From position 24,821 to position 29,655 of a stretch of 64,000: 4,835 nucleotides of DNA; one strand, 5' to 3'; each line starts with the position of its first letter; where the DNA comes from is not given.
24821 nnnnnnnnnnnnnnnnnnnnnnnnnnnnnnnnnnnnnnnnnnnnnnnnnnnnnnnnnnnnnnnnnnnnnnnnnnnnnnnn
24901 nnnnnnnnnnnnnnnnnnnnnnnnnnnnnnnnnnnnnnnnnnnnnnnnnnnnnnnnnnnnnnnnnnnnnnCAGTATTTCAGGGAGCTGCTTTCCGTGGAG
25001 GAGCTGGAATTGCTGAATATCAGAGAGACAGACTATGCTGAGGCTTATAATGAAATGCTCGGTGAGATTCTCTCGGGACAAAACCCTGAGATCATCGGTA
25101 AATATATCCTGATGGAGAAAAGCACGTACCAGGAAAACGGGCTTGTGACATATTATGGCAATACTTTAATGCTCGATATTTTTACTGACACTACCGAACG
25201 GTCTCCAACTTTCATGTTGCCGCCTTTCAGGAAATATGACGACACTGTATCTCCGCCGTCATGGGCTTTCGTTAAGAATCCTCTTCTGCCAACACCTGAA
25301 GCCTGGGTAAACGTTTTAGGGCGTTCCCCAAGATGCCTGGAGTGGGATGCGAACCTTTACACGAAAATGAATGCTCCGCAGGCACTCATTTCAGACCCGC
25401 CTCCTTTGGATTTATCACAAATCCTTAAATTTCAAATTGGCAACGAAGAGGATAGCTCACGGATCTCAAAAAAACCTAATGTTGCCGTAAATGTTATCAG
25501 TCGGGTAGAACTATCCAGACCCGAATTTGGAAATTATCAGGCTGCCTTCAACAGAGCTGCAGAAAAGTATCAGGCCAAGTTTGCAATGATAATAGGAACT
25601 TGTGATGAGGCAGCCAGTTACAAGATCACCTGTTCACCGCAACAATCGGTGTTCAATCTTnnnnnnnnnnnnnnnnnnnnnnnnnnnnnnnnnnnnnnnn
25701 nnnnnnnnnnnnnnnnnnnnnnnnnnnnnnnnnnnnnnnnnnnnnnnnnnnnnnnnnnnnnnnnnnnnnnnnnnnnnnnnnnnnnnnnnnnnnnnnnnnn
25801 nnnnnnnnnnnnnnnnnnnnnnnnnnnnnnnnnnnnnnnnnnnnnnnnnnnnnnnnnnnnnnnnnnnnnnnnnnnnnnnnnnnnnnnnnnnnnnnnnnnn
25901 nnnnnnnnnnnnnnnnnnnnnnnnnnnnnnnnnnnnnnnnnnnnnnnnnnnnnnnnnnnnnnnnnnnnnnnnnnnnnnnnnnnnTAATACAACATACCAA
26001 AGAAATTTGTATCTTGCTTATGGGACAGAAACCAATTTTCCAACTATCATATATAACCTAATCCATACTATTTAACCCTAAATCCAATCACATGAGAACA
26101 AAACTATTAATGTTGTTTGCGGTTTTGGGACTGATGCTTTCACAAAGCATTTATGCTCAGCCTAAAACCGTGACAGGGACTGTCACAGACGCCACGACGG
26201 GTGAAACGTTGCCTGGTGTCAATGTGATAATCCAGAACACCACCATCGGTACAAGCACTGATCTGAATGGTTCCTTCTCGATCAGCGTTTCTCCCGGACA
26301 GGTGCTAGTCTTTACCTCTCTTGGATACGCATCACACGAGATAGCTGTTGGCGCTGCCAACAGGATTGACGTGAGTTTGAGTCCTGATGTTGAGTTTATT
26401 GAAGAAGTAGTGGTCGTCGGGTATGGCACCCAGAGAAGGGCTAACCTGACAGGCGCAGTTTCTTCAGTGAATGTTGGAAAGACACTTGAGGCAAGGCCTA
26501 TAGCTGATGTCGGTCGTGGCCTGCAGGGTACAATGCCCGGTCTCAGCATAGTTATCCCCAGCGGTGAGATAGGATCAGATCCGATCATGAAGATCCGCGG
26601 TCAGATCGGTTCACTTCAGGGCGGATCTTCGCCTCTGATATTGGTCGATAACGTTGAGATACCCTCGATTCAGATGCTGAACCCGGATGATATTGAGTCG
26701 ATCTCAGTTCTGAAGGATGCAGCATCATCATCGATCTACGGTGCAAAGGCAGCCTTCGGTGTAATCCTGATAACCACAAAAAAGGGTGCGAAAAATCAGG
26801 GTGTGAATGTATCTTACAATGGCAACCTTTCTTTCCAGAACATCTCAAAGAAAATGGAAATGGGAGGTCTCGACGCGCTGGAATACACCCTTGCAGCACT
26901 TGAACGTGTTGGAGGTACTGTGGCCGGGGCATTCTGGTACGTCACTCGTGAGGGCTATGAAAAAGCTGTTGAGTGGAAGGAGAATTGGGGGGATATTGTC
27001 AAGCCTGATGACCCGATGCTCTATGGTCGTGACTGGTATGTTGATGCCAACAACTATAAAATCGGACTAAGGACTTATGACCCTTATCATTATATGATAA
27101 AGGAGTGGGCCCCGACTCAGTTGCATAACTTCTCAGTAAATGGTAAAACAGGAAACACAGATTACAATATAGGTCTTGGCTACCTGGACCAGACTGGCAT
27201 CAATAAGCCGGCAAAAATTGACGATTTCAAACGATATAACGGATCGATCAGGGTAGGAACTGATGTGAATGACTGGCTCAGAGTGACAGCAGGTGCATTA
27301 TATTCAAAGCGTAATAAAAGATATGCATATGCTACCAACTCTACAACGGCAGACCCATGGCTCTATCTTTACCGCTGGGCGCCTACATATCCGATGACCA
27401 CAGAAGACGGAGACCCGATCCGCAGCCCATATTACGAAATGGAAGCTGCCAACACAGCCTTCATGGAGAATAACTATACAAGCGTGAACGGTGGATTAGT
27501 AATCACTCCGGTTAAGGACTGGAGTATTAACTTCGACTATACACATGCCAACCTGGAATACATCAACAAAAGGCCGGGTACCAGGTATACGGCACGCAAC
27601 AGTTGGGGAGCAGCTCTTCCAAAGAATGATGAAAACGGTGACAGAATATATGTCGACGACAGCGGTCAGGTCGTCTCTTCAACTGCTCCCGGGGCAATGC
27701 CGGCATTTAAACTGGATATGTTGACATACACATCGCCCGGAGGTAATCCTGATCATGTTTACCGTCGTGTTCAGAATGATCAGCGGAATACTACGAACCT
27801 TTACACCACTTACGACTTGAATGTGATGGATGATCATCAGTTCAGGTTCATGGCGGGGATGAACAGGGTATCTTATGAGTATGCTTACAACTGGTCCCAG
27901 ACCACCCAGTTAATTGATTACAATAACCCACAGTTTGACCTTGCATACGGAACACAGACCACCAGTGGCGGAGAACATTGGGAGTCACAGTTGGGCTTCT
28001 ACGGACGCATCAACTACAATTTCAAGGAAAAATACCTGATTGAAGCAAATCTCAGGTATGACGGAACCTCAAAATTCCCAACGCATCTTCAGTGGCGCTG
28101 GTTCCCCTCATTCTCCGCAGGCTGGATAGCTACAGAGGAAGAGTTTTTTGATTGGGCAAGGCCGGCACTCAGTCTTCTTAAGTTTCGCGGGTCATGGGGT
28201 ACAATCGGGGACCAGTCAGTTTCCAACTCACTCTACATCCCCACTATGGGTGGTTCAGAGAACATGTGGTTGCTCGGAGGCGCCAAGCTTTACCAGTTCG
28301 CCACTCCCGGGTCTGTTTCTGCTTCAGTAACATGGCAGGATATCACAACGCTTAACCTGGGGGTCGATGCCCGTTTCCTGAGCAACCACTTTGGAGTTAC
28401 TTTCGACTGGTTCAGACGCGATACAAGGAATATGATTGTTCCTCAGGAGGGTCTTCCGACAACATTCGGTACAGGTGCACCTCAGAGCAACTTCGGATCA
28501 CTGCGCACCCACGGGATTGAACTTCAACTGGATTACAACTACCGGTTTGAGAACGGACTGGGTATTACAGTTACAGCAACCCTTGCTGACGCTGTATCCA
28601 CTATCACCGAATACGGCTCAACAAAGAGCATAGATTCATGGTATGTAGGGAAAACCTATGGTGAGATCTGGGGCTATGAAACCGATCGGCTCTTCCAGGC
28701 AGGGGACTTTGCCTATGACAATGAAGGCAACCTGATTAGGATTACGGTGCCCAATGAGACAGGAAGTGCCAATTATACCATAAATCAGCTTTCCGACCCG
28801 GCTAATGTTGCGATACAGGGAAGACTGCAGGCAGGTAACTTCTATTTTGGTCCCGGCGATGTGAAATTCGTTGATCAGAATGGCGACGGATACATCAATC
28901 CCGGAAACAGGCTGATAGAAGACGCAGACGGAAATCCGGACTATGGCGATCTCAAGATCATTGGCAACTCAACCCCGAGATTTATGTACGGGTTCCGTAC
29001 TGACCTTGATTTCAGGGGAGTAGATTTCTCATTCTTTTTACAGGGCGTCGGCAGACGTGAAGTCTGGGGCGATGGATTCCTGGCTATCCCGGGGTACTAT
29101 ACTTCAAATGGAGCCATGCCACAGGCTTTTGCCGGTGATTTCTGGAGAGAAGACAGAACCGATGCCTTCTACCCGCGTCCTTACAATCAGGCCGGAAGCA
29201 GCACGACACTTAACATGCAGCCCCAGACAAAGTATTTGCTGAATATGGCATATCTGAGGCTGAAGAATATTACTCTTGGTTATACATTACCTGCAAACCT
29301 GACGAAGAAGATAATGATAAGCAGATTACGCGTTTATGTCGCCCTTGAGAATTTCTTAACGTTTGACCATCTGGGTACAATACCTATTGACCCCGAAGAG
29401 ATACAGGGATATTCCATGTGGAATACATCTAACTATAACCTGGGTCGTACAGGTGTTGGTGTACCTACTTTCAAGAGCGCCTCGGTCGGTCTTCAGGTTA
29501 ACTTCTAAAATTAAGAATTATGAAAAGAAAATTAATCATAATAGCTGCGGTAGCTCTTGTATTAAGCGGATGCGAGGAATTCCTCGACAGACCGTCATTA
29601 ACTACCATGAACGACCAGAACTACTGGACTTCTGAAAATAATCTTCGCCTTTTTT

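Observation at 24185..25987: A bacterial full-length glucokinase-regulatory-protein (GKRP)-like double-SIS protein lies next to SusC in a MurNAc locus that already has a canonical MurQ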

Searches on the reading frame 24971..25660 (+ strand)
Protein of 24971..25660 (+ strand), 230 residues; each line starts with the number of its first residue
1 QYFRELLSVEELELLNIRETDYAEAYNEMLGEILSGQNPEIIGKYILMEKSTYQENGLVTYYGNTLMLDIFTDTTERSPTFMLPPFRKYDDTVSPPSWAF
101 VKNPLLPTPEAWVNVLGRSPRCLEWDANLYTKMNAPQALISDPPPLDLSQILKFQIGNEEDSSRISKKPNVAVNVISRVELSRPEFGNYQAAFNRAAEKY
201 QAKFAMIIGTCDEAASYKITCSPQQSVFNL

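Call 36: search_protein_representatives(alignment_id=A2)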
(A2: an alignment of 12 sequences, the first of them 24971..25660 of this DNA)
Query: 12 sequences, 230 profile positions. Proteins with E-value up to 0.001 (for the whole library): 510; up to 1e-10: 279; up to 1e-30: 90. The best 150 are listed.
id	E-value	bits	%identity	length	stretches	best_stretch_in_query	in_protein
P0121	2.7e-102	357.3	-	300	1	29-230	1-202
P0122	9.2e-80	283.6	-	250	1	32-230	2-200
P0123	8.4e-78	277.2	-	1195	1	19-229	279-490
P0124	4.9e-69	248.5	-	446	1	3-229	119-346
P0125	1.1e-64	234.2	-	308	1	4-203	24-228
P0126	3.2e-64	232.8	-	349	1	22-210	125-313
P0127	1.1e-63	231.0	-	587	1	3-229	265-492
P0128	9.0e-63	228.0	-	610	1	21-211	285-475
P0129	7.2e-61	221.8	-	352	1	20-228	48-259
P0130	2.1e-59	217.0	-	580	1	19-229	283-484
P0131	2.3e-59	216.9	-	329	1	17-230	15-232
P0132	5.5e-58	212.3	-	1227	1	23-208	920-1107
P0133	1.4e-57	211.0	-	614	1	2-215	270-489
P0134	4.4e-57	209.4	-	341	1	24-215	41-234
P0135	1.4e-56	207.7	-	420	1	24-229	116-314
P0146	5.8e-51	189.4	-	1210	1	14-175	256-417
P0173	2.2e-42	161.3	-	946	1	19-226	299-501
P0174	2.3e-42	161.2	-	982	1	18-176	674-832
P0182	5.2e-41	156.8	-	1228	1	23-181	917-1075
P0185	5.0e-40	153.6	-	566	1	24-168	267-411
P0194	8.8e-37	143.0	-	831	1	20-169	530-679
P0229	9.7e-27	110.1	-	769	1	22-209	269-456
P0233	1.7e-24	102.8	-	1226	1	22-200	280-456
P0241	1.5e-22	96.4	-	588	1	32-214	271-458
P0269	3.0e-16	75.8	-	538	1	18-126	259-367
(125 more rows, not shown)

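Call 39: list_cluster_members(proteins=[P0123, P0132, P0146, P0173, P0174, P0194, P0229, P0241, P0185, P0269])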
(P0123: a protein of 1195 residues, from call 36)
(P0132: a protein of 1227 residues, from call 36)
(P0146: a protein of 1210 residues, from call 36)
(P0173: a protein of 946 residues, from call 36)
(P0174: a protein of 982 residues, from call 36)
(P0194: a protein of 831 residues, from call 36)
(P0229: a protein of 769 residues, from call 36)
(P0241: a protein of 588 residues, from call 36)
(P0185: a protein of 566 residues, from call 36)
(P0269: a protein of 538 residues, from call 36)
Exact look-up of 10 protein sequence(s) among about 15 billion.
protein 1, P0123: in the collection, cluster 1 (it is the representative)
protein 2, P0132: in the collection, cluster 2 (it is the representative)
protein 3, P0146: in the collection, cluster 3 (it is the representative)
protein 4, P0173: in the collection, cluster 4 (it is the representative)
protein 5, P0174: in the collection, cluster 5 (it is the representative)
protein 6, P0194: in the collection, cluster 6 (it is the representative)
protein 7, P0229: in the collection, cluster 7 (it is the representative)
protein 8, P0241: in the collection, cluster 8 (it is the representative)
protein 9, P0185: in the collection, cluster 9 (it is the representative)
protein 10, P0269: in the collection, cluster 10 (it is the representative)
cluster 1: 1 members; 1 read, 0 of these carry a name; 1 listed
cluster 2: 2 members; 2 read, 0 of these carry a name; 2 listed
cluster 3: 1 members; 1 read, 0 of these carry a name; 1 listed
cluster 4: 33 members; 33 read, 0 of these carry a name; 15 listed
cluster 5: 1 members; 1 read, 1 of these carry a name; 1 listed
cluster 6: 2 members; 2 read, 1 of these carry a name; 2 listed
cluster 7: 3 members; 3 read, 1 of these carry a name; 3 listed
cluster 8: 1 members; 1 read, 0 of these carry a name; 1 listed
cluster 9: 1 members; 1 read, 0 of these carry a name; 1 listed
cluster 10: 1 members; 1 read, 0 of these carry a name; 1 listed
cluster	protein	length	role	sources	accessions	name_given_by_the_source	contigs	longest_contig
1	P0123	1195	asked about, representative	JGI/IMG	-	-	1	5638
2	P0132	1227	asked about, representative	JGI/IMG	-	-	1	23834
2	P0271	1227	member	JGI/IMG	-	-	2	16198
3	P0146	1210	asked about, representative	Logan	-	-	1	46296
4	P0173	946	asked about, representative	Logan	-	-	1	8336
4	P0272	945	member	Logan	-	-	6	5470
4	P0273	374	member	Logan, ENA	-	-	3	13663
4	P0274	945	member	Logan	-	-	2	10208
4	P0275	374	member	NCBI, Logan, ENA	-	-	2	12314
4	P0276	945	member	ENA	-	-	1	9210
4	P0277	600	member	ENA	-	-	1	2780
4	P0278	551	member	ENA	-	-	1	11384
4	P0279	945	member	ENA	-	-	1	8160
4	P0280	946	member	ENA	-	-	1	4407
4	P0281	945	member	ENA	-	-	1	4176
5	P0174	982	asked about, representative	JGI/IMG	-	mannose/cellobiose epimerase-like protein (N-acyl-D-glucosamine 2-epimerase ...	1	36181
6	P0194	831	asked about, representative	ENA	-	-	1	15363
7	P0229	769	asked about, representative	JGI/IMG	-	N-acetylmuramic acid 6-phosphate etherase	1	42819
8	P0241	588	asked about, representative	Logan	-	-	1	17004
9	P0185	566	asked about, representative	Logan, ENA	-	-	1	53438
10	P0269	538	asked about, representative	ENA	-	-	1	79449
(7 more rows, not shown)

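Call 41: search_protein_families(library=pfam, proteins=[P0123, P0132, P0146, P0182, P0233, P0173, P0174, P0194, P0229], max_evalue=0.0001)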
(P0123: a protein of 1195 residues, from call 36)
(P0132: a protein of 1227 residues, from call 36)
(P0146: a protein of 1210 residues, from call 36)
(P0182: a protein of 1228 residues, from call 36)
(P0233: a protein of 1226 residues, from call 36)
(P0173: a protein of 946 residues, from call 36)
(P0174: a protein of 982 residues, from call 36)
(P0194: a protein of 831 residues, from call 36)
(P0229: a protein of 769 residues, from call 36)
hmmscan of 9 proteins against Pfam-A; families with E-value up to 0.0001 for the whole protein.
P0123 (1195 aa): 1 family
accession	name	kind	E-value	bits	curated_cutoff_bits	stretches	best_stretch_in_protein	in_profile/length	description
PF22645.1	GKRP_SIS_N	-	7.7e-12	45.4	27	1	74-188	5-109/113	Glucokinase regulatory protein N-terminal SIS domain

P0132 (1227 aa): 4 families
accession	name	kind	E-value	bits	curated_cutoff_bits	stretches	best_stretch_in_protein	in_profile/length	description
PF16126.11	DUF4838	-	2.4e-98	329.7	26.6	1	146-496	1-325/325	Domain of unknown function (DUF4838)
PF03648.19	Glyco_hydro_67N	-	3e-11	44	24.3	1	39-136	20-119/120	Glycosyl hydrolase family 67 N-terminus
PF22645.1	GKRP_SIS_N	-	5.8e-10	39.4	27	1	706-823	4-111/113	Glucokinase regulatory protein N-terminal SIS domain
PF13580.11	SIS_2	-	6.7e-05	23.4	27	0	705-829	22-131/138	SIS domain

P0146 (1210 aa): 2 families
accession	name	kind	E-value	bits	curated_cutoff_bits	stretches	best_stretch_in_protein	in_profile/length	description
PF19773.5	DUF6259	-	3e-63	214.2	28.7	1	753-1040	3-300/300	Domain of unknown function (DUF6259)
PF22645.1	GKRP_SIS_N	-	2.6e-12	46.9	27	1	76-181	7-110/113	Glucokinase regulatory protein N-terminal SIS domain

P0182 (1228 aa): 5 families
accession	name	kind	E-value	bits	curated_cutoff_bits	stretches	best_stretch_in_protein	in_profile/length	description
PF02836.23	Glyco_hydro_2_C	-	1.1e-26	94.1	21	1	134-344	3-220/302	Glycosyl hydrolases family 2, TIM barrel domain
PF22645.1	GKRP_SIS_N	-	8.3e-13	48.5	27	1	719-826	4-107/113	Glucokinase regulatory protein N-terminal SIS domain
PF16355.11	DUF4982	-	5.1e-08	33.2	23.9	1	475-535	1-57/61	Domain of unknown function (DUF4982)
PF13580.11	SIS_2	-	2.6e-06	27.9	27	1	715-838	19-133/138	SIS domain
PF00703.27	Glyco_hydro_2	-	2e-05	25.7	23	1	34-115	6-95/109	Glycosyl hydrolases family 2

P0233 (1226 aa): 1 family
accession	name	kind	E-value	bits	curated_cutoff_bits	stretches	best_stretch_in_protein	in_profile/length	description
PF22645.1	GKRP_SIS_N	-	9.1e-12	45.2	27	1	77-189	9-111/113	Glucokinase regulatory protein N-terminal SIS domain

P0173 (946 aa): 4 families
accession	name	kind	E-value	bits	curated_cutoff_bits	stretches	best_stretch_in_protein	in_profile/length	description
PF14606.12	Lipase_GDSL_3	-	2.2e-37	129.5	27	1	773-940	2-177/178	GDSL-like Lipase/Acylhydrolase family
PF14607.12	GxDLY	-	7.7e-18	65.1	27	1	612-761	2-145/146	N-terminus of Esterase_SGNH_hydro-type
PF22645.1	GKRP_SIS_N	-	6e-12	45.7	27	1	103-217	3-112/113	Glucokinase regulatory protein N-terminal SIS domain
PF13472.12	Lipase_GDSL_2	-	1.9e-05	25.7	32.9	0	778-930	2-177/178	GDSL-like Lipase/Acylhydrolase family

P0174 (982 aa): 2 families
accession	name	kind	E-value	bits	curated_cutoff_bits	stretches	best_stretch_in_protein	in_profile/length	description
PF07221.17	GlcNAc_2-epim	-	2.7e-54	185.2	23.4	1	29-373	1-340/347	N-acylglucosamine 2-epimerase (GlcNAc 2-epimerase)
PF22645.1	GKRP_SIS_N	-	1.1e-08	35.2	27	1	467-578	9-107/113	Glucokinase regulatory protein N-terminal SIS domain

P0194 (831 aa): 1 family
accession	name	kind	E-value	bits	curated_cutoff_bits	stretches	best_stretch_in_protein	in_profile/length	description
PF22645.1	GKRP_SIS_N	-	4.6e-10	39.7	27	1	336-440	6-107/113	Glucokinase regulatory protein N-terminal SIS domain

P0229 (769 aa): 4 families
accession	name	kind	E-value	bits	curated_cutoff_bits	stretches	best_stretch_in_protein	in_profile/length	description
PF00583.31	Acetyltransf_1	-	6e-13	49.5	20.7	1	645-746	17-116/116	Acetyltransferase (GNAT) family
PF22645.1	GKRP_SIS_N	-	7.3e-12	45.5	27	1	80-177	11-108/113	Glucokinase regulatory protein N-terminal SIS domain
PF13508.13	Acetyltransf_7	-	8.9e-07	29.6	27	1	666-748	7-84/84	Acetyltransferase (GNAT) domain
PF08445.16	FR47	-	1.2e-05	25.7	22.1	1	687-747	19-78/86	FR47-like protein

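Call 42: search_solved_structures(query=A2, max_evalue=10, show_alignments=5)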
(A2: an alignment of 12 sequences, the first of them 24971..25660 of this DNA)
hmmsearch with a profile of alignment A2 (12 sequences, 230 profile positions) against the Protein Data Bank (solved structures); distinct sequences matched with E-value up to 10: 0.

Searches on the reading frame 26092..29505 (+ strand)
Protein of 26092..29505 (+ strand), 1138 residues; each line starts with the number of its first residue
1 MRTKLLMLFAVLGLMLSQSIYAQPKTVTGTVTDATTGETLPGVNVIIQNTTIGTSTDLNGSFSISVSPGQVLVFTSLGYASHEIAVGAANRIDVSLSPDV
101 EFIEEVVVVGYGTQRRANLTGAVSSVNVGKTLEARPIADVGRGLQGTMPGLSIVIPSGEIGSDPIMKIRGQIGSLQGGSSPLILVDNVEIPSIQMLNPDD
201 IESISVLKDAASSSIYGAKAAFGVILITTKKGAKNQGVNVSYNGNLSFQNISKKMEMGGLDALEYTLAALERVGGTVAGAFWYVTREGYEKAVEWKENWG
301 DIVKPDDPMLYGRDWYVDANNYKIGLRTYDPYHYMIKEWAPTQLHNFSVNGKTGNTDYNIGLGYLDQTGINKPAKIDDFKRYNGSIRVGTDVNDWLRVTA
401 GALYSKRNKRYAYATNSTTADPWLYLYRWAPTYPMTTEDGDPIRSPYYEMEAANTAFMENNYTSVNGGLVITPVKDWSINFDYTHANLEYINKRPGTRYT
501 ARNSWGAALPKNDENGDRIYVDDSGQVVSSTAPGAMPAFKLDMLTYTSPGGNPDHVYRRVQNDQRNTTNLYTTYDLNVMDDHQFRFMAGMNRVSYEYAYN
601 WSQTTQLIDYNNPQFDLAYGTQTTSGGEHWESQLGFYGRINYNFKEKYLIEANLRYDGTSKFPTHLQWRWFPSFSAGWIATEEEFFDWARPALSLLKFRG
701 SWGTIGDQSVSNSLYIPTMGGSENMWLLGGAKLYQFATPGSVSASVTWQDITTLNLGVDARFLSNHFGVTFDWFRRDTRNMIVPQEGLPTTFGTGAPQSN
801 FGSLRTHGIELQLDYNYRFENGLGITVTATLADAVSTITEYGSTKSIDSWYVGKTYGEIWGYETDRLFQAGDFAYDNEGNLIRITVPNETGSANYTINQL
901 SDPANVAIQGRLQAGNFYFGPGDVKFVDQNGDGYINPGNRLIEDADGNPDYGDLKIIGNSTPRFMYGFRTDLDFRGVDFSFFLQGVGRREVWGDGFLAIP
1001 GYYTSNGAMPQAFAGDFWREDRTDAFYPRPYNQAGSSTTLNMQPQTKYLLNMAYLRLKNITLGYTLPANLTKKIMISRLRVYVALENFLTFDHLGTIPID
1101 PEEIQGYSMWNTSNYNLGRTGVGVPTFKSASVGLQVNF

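Call 9: search_protein_families(library=pfam, proteins=[window:26092-29505:+], max_evalue=0.00001)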
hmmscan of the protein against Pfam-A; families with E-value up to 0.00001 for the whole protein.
window:26092-29505:+ (1138 aa): 4 families
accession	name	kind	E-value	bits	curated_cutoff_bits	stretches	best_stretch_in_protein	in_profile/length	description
PF13715.12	CarbopepD_reg_2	-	2.2e-17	63.3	32.2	1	27-108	1-88/88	CarboxypepD_reg-like domain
PF07715.20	Plug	-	2.4e-12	47.8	23.9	1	120-224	6-107/107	TonB-dependent Receptor Plug Domain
PF00593.30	TonB_dep_Rec_b-barrel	-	1.5e-10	41.9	27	1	473-935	59-408/436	TonB dependent receptor-like, beta-barrel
PF13620.12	CarboxypepD_reg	-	2.4e-10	41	32.3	1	26-96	1-81/82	Carboxypeptidase regulatory-like domain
